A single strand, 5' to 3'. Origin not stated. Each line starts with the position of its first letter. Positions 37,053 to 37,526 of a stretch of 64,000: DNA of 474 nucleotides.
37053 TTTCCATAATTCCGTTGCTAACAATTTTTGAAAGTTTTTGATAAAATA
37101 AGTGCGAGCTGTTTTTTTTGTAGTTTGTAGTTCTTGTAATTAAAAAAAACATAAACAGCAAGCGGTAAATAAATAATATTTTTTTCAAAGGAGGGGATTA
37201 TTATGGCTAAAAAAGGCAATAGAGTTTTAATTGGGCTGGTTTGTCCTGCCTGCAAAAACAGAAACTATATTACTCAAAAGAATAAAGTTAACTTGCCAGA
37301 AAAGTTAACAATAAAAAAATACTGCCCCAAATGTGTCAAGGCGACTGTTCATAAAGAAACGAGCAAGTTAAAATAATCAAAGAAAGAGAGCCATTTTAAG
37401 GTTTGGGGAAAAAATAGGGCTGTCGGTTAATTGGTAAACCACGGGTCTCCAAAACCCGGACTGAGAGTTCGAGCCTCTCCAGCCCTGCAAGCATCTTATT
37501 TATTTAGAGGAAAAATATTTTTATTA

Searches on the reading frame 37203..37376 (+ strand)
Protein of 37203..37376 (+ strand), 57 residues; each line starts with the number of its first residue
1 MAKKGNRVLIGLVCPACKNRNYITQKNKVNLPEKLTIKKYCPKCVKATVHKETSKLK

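Call 3: search_protein_families(library=pfam, proteins=[window:37203-37376:+], max_evalue=1)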
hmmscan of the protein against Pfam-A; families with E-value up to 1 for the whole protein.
window:37203-37376:+ (57 aa): 15 families
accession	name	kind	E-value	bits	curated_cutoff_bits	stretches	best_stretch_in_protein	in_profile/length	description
PF00471.26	Ribosomal_L33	-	3.8e-20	72.4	25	1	9-53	2-46/47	Ribosomal protein L33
PF09297.16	Zn_ribbon_NUD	-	0.0067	16.6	24.8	0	11-20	21-30/32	NADH pyrophosphatase zinc ribbon domain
PF24029.1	DUF7340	-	0.009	16.2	27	1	35-53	3-21/62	Domain of unknown function (DUF7340)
PF15801.11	zf-C6H2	-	0.03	14.9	30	0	40-51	14-25/47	zf-MYND-like zinc finger, mRNA-binding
PF23499.1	YnfU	-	0.041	14.2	27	1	34-51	12-29/49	YnfU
PF13248.11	Zn_ribbon_3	-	0.071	13.1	27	0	13-21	4-11/26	zinc-ribbon domain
PF09526.16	DUF2387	-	0.096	13.2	25.9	1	7-28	4-25/72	Probable metal-binding protein (DUF2387)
PF03884.20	YacG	-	0.12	12.5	25.5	0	13-28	2-17/52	DNA gyrase inhibitor YacG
PF08772.16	Zn_ribbon_NOB1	-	0.13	12.8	24.9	1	34-52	19-37/72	Nin one binding (NOB1) Zn-ribbon like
PF12760.12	Zn_ribbon_IS1595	-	0.22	12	25.4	0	12-26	19-33/46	Transposase zinc-ribbon domain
PF08271.17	Zn_Ribbon_TF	-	0.23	11.5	29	0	13-24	2-13/43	TFIIB zinc-binding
PF25214.1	HVO_B0008_N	-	0.26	11.6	27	0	13-29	3-19/38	HVO_B0008 N-terminal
PF01096.23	Zn_ribbon_TFIIS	-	0.52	10.6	21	0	13-23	2-12/39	Transcription factor S-II (TFIIS)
PF14205.11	Cys_rich_KTR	-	0.56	10.5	25.5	0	12-49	4-38/54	Cysteine-rich KTR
PF21957.2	Zn_ribbon_16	-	0.97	9.9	27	0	13-33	16-39/65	Zinc beta-ribbon finger, putative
